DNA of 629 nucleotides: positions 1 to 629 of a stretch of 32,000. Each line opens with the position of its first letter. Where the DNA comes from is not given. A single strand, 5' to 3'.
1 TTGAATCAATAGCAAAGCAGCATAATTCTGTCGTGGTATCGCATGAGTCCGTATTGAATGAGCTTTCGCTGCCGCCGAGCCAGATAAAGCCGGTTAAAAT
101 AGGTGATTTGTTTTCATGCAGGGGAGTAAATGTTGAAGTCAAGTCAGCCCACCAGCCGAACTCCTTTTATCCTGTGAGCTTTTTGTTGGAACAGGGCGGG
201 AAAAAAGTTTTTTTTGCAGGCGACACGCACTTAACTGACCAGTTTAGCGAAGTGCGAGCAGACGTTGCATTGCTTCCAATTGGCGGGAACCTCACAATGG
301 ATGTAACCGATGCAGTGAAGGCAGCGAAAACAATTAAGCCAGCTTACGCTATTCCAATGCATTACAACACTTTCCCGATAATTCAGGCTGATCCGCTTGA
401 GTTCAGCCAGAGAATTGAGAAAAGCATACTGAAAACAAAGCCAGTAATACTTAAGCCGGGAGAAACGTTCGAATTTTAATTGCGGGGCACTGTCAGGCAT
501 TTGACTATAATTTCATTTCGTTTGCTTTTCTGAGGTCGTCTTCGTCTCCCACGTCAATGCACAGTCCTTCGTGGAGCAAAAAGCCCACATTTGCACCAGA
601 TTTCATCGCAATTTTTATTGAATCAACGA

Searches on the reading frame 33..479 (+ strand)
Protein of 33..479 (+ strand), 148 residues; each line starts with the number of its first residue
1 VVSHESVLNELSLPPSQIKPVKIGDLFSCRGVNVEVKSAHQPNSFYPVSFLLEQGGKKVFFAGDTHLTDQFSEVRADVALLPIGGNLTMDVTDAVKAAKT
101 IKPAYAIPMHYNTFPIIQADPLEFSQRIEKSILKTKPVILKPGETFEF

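Call 20: search_protein_families(library=pfam, proteins=[window:33-479:+], max_evalue=0.01)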
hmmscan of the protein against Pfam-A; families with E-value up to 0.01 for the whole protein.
window:33-479:+ (148 aa): 2 families
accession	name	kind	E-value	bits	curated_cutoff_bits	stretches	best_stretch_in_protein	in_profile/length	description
PF13483.12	Lactamase_B_3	-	3.9e-13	50.1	24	1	21-110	68-160/160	Beta-lactamase superfamily domain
PF12706.13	Lactamase_B_2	-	1.2e-10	41.8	27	1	15-111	84-200/200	Beta-lactamase superfamily domain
